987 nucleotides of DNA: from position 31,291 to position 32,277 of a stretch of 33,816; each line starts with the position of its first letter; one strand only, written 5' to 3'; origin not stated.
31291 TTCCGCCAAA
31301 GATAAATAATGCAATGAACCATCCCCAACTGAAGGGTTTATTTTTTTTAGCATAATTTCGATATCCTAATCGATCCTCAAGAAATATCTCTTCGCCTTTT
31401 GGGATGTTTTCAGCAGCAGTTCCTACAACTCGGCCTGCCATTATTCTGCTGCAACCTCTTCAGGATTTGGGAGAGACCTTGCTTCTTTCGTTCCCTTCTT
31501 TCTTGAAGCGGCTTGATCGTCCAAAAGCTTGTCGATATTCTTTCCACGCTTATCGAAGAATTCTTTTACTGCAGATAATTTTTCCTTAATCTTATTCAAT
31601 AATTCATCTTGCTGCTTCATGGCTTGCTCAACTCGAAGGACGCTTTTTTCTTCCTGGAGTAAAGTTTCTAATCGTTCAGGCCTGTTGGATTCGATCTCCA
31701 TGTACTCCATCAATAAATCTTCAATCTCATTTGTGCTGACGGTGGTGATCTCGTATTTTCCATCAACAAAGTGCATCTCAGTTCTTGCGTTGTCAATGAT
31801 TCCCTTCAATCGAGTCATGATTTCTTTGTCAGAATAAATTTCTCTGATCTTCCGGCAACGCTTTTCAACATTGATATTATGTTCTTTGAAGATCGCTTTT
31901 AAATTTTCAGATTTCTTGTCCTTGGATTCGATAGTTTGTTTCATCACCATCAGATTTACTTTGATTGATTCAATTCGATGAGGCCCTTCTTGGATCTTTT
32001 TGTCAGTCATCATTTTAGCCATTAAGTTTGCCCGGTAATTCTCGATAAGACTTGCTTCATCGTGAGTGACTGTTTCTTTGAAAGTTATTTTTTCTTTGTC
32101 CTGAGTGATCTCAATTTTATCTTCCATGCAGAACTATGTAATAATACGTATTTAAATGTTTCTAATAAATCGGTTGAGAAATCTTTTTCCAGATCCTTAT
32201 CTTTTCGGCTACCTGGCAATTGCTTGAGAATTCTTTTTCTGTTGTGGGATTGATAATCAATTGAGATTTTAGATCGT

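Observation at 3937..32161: Fifteen TATA-like promoters in two sequence classes, each 21 (+/-1) nt from a leaderless ATG: archaeal-type transcription architecture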

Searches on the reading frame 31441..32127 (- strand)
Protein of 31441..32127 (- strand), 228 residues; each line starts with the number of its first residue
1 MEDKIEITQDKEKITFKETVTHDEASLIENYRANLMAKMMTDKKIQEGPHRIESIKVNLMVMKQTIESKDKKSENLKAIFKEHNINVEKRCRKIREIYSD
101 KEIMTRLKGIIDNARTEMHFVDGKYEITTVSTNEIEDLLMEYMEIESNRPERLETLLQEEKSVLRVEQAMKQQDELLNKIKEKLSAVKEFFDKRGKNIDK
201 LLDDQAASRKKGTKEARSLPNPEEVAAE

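Call 26: search_protein_families(library=pfam, max_evalue=0.01, proteins=[window:31441-32127:-])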
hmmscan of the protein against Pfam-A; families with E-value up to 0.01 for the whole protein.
window:31441-32127:- (228 aa): 0 families

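Call 65: search_protein_families(library=phrogs, max_evalue=0.001, proteins=[window:31441-32127:-])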
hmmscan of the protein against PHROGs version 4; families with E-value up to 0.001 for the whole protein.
window:31441-32127:- (228 aa): 0 families

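Call 81: search_solved_structures(query=window:31441-32127:-, max_evalue=1)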
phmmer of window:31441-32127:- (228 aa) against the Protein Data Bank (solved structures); distinct sequences matched with E-value up to 1: 5.
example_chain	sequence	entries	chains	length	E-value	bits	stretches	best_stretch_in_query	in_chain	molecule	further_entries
9tqb_C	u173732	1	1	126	0.14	15.2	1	145-210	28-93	BLOC-1-related complex subunit 7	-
1y19_B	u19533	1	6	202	0.19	14.7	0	53-146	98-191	Talin 1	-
8t0a_A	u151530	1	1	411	0.24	14.4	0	52-149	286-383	Integrin beta-2,Talin-1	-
4f7g_A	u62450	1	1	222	0.34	14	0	52-145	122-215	Talin-1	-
1mk7_B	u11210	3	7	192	0.94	12.5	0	52-145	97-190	TALIN | Talin-1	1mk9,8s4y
